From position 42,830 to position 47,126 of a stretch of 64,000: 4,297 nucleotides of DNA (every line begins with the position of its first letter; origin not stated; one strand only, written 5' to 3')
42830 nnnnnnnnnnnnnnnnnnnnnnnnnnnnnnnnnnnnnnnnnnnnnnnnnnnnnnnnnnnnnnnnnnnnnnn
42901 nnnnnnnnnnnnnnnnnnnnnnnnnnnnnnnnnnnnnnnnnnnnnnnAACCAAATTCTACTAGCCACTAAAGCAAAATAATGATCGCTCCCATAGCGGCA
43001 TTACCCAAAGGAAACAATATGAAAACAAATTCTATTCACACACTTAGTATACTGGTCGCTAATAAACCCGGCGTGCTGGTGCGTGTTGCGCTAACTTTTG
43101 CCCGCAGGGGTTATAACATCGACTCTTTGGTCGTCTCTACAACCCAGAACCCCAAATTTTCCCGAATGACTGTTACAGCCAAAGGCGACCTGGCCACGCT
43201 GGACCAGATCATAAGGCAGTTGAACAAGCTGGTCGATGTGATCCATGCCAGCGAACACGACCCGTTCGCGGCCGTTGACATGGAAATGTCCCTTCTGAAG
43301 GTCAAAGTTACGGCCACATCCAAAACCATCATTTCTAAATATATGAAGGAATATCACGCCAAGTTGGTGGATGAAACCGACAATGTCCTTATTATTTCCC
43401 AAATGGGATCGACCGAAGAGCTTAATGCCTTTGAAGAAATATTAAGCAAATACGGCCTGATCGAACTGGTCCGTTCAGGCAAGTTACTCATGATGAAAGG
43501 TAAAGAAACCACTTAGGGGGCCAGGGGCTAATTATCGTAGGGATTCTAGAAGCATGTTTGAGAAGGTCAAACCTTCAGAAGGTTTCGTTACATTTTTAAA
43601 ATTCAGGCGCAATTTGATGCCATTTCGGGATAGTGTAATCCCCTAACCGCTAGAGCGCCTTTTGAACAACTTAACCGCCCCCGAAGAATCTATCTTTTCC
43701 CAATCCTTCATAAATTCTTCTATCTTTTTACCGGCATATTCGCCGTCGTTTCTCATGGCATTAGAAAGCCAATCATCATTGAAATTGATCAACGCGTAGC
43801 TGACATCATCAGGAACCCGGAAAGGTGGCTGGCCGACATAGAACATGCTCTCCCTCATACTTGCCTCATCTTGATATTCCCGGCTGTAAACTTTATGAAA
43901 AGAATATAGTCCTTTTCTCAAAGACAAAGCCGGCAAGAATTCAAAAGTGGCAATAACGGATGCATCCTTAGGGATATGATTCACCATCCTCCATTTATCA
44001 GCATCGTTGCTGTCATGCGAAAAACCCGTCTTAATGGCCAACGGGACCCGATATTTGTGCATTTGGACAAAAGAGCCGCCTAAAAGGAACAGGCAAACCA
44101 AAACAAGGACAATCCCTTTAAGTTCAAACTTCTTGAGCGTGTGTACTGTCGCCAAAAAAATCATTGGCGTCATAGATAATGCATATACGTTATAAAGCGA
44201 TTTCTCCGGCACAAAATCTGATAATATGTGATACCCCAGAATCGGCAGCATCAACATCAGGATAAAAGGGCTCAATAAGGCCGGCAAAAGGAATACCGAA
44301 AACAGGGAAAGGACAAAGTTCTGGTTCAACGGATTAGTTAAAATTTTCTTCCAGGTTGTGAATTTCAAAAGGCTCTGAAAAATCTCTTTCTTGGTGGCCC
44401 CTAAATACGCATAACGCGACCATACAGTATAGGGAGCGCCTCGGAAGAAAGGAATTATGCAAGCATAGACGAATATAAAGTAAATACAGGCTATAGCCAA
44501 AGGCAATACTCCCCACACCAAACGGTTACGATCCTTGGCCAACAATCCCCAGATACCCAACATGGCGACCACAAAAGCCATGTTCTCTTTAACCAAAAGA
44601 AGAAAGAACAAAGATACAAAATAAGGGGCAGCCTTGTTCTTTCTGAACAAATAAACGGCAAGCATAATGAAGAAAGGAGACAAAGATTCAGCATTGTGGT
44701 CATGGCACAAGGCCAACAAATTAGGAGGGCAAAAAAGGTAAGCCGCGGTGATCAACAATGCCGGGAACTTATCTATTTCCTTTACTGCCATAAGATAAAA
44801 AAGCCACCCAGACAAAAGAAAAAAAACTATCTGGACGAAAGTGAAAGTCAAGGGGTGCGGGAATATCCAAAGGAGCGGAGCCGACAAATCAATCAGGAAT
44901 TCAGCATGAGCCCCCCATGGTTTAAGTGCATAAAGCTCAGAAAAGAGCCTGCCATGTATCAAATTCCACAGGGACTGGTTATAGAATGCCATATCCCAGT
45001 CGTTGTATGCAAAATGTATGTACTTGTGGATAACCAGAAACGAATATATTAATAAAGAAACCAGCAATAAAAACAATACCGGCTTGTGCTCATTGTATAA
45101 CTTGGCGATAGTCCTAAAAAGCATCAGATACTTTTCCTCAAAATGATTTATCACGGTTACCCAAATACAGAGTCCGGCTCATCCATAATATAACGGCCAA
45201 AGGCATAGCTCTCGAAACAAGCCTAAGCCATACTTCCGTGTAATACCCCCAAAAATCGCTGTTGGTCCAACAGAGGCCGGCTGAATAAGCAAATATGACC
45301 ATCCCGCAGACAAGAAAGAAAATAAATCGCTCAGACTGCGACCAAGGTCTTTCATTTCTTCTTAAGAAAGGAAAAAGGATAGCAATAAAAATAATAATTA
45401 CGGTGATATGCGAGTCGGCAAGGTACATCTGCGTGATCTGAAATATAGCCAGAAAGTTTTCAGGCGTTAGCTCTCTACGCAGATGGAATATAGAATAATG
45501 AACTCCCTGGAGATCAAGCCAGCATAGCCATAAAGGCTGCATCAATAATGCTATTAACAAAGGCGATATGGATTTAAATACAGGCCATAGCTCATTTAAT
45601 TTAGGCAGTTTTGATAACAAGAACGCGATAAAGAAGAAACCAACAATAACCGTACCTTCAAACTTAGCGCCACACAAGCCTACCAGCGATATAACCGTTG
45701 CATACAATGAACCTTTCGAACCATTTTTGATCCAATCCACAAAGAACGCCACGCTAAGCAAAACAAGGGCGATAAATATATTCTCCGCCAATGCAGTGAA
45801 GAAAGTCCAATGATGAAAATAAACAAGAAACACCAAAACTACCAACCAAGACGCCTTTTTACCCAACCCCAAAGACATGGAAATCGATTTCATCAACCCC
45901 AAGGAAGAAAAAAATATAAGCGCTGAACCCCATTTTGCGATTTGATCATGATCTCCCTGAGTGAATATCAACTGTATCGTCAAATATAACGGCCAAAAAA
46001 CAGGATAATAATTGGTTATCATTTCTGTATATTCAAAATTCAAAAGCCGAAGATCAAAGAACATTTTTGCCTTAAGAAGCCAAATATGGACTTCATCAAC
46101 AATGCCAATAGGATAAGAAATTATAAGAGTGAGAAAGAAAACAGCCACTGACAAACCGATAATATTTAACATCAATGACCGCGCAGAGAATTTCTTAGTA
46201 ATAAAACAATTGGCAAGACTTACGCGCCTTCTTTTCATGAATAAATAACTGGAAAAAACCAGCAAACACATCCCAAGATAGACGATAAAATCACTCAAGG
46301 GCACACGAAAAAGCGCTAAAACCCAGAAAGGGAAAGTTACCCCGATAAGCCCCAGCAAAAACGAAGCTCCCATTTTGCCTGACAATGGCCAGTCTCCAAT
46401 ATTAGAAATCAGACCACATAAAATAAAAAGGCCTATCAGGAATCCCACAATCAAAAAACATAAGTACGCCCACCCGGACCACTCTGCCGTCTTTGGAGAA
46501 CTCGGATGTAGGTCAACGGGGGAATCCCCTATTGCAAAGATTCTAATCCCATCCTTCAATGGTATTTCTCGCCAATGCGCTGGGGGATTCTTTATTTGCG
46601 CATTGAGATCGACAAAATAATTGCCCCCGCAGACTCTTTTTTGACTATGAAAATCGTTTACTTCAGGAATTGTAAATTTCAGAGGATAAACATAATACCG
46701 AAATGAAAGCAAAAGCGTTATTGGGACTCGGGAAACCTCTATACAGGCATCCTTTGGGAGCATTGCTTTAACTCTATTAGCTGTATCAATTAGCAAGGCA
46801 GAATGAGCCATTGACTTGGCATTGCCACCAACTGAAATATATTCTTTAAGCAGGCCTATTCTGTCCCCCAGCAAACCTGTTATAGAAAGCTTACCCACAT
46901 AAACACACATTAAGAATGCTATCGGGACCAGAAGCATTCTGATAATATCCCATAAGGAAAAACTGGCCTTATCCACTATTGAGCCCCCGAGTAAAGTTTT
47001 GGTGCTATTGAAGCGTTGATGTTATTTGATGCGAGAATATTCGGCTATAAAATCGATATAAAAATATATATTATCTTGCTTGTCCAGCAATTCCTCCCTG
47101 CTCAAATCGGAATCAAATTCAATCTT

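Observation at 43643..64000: GT-C-dense glycan island with a polyprenyl-phosphate GT2 but no recognisable Wzx/Wzy/ABC or initiating transferase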

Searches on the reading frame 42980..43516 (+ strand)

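Call 17: search_protein_families(library=pfam, proteins=[window:42980-43516:+], max_evalue=0.001)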
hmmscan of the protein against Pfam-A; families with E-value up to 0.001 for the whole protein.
window:42980-43516:+ (178 aa): 5 families
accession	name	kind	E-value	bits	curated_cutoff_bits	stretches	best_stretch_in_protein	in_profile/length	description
PF22629.2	ACT_AHAS_ss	-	1.2e-22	80.2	27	1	22-88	1-66/67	AHAS small subunit-like ACT domain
PF10369.15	ALS_ss_C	-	4.4e-16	59.1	23.2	1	102-173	2-73/74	Small subunit of acetolactate synthase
PF13710.12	ACT_5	-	4.1e-15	55.8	27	1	29-89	2-61/62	ACT domain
PF01842.31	ACT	-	2.3e-13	50.1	27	1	20-85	1-65/66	ACT domain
PF13291.12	ACT_4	-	8.2e-05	23.6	27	1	21-89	8-77/80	ACT domain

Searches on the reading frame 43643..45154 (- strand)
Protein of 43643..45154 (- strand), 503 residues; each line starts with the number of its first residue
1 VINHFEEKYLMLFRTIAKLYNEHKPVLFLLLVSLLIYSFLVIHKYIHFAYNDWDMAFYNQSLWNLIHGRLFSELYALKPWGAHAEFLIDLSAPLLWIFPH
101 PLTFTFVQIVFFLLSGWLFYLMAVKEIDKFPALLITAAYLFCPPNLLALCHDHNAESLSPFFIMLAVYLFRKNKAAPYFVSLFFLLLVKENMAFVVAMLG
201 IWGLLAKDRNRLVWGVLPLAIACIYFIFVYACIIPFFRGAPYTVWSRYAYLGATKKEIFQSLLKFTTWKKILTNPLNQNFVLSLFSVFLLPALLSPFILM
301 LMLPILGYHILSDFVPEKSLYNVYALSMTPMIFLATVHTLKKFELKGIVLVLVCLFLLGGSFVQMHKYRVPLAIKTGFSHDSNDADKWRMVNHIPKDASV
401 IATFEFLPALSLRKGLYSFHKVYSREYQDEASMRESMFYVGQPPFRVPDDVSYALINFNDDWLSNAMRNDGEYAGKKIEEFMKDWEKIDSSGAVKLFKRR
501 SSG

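Call 5: search_protein_families(library=pfam, proteins=[window:43643-45154:-], max_evalue=0.01)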
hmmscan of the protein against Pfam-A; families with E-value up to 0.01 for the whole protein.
window:43643-45154:- (503 aa): 1 family
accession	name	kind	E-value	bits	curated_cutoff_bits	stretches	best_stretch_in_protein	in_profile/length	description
PF09852.15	DUF2079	-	2.2e-47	162.7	28.2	1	47-427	4-407/459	Predicted membrane protein (DUF2079)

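Call 8: search_protein_families(library=ncbifam, proteins=[window:43643-45154:-], max_evalue=0.01)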
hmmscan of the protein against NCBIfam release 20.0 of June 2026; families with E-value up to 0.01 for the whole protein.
window:43643-45154:- (503 aa): 1 family
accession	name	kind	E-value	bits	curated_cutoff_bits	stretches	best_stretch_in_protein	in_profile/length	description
NF046093.1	AZOBR_p60025_fam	subfamily_domain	0.00015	21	150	1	101-222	113-230/232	AZOBR_p60025 family cell surface glycopolymer formation protein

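Call 79: search_solved_structures(query=window:43643-45154:-, max_evalue=10)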
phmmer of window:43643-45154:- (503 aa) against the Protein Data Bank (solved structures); distinct sequences matched with E-value up to 10: 0.

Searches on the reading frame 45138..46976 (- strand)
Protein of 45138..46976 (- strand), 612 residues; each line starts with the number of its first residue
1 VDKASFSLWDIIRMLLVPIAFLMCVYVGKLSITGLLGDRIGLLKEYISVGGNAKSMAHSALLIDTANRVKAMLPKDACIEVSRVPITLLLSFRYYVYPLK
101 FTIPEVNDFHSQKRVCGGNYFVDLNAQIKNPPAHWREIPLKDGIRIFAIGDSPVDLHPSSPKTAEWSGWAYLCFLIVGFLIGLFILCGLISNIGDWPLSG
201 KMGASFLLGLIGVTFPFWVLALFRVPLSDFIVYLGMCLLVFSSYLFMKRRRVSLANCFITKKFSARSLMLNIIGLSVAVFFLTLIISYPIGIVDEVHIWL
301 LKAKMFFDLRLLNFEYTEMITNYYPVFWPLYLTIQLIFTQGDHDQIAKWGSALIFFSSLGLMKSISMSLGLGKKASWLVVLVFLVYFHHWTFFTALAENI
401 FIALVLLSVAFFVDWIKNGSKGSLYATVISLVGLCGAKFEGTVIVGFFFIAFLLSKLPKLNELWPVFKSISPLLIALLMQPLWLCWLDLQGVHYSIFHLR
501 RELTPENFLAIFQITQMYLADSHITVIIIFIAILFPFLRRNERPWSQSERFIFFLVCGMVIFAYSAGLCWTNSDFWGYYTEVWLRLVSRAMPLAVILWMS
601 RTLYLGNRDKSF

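Call 5: search_protein_families(library=pfam, proteins=[window:45138-46976:-], max_evalue=0.01)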
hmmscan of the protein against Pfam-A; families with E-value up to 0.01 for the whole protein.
window:45138-46976:- (612 aa): 0 families

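Call 8: search_protein_families(library=ncbifam, proteins=[window:45138-46976:-], max_evalue=0.01)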
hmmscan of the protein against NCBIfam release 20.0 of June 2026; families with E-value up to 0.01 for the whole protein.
window:45138-46976:- (612 aa): 0 families

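Call 32: find_homologous_proteins(query=window:45138-46976:-)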
Query window:45138-46976:- (612 aa): 5 proteins with E <= 0.001 among 8000 candidates.
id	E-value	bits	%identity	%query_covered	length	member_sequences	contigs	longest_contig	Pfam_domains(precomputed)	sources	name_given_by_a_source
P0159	0.0e+0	1376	100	100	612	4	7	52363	-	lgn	-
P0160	5.5e-237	807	58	98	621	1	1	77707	-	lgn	-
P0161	2.8e-182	626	48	100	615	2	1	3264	-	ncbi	-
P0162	6.5e-122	426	39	93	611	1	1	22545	-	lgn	-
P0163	1.6e-95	339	34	93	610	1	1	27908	-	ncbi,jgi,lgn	-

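Call 63: search_protein_families(library=pfam, alignment_id=A3, max_evalue=1)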
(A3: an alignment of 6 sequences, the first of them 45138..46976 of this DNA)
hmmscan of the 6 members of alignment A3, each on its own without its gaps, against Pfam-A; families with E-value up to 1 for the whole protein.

A. member 1, window:45138-46976:- (612 aa): 1 family
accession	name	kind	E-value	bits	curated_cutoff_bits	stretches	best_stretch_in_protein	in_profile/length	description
PF09880.14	DUF2107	-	0.26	11.9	27.5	1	375-409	34-68/73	Predicted membrane protein (DUF2107)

B. families by the number of members that match (of 6 scanned): 1 family
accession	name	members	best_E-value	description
PF09880.14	DUF2107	1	0.26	Predicted membrane protein (DUF2107)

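Call 74: find_encoding_contigs(protein=P0160, flank=10000, max_places=2)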
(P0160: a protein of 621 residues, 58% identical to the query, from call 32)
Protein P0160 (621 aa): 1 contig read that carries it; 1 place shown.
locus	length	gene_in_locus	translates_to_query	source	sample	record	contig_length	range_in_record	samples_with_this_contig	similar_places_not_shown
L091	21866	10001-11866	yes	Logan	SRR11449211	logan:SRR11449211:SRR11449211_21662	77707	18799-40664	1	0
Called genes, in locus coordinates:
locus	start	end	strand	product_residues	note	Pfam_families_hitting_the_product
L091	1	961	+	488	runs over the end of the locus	PF02310:B12-binding, PF04055:Radical_SAM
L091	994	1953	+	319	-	PF13489:Methyltransf_23, PF13847:Methyltransf_31, PF08241:Methyltransf_11, PF08242:Methyltransf_12, PF13649:Methyltransf_25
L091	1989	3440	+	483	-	PF02310:B12-binding, PF04055:Radical_SAM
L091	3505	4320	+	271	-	PF01209:Ubie_methyltran, PF05175:MTS, PF13489:Methyltransf_23, PF06325:PrmA (weak), PF13649:Methyltransf_25, PF13847:Methyltransf_31, PF08241:Methyltransf_11, PF08242:Methyltransf_12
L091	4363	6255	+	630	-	PF13522:GATase_6, PF13537:GATase_7, PF00733:Asn_synthase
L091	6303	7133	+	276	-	PF13489:Methyltransf_23, PF13847:Methyltransf_31 (weak), PF08241:Methyltransf_11, PF08242:Methyltransf_12, PF13649:Methyltransf_25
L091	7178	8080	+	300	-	PF00535:Glycos_transf_2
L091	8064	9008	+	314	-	-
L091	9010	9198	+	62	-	-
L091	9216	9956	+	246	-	PF05050:Methyltransf_21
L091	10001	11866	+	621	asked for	-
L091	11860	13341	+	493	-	PF09852:DUF2079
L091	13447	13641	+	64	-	PF20095:DUF6485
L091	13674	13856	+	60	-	-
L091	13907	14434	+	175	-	PF13671:AAA_33 (faint), PF01202:SKI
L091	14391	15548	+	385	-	PF02481:DNA_processg_A, PF18306:LDcluster4 (weak), PF17782:WHD_DprA (faint)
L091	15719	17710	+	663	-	PF01751:Toprim, PF01131:Topoisom_bac, PF01396:Zn_ribbon_Top1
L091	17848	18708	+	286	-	PF02899:Phage_int_SAM_1, PF13495:Phage_int_SAM_4, PF00589:Phage_integrase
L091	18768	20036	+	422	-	PF04413:Glycos_transf_N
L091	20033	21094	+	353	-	PF02606:LpxK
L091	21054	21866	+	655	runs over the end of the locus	PF03279:Lip_A_acyltrans, PF06258:Mito_fiss_Elm1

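Call 75: find_encoding_contigs(protein=P0163, flank=10000, max_places=1)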
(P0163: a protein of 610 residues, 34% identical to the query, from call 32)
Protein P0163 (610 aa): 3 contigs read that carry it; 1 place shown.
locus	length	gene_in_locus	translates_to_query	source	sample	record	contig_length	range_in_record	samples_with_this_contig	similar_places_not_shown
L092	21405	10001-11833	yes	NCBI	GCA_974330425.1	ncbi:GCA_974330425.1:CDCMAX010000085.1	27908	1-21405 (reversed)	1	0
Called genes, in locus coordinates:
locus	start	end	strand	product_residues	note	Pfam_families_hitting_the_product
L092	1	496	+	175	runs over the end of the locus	PF00565:SNase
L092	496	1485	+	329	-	PF01171:ATP_bind_3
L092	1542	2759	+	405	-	-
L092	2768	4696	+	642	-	PF06480:FtsH_ext, PF06068:TIP49 (weak), PF00004:AAA, PF07728:AAA_5 (weak), PF17862:AAA_lid_3, PF01434:Peptidase_M41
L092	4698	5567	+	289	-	PF00809:Pterin_bind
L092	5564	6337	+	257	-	PF19293:CdaA_N, PF02457:DAC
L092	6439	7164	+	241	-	PF03740:PdxJ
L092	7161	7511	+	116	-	PF01648:ACPS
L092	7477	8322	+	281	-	PF01256:Carb_kinase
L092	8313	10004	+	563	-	-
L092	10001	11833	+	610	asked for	-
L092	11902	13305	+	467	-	PF13489:Methyltransf_23, PF07021:MetW (weak), PF13847:Methyltransf_31, PF08241:Methyltransf_11, PF08242:Methyltransf_12, PF13649:Methyltransf_25, PF00535:Glycos_transf_2, PF10111:Glyco_tranf_2_2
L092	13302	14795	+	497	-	PF09852:DUF2079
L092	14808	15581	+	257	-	PF13489:Methyltransf_23 (weak), PF08241:Methyltransf_11, PF13649:Methyltransf_25 (weak), PF13847:Methyltransf_31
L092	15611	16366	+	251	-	PF05401:NodS, PF02353:CMAS, PF13489:Methyltransf_23, PF01209:Ubie_methyltran, PF08241:Methyltransf_11, PF08242:Methyltransf_12, PF13649:Methyltransf_25, PF13847:Methyltransf_31, +2 more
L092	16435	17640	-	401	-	PF00365:PFK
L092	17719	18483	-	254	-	PF00535:Glycos_transf_2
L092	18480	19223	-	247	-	PF13489:Methyltransf_23, PF13649:Methyltransf_25 (weak), PF13847:Methyltransf_31 (faint), PF08241:Methyltransf_11 (weak), PF08242:Methyltransf_12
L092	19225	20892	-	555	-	PF02463:SMC_N, PF13175:AAA_15 (weak), PF13476:AAA_23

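Call 76: find_encoding_contigs(protein=P0162, flank=10000, max_places=1)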
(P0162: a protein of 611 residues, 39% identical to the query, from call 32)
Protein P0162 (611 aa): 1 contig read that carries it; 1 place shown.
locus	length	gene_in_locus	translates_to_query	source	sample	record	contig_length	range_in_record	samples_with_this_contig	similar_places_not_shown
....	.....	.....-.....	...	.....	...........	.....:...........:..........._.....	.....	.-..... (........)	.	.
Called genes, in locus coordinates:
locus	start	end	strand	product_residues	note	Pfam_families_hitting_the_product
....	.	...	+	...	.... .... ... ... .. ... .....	-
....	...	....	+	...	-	-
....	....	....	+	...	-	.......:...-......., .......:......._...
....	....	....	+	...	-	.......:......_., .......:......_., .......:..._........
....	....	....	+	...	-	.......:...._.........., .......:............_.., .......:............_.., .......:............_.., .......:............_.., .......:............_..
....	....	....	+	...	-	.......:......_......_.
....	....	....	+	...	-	-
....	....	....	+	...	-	-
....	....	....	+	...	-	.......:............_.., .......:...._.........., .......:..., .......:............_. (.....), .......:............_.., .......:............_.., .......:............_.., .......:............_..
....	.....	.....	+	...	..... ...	-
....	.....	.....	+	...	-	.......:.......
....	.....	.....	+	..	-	?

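Call 86: search_solved_structures(query=A3, max_evalue=10)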
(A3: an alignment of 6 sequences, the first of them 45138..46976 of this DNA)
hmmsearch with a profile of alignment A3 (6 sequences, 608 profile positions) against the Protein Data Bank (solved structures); distinct sequences matched with E-value up to 10: 0.
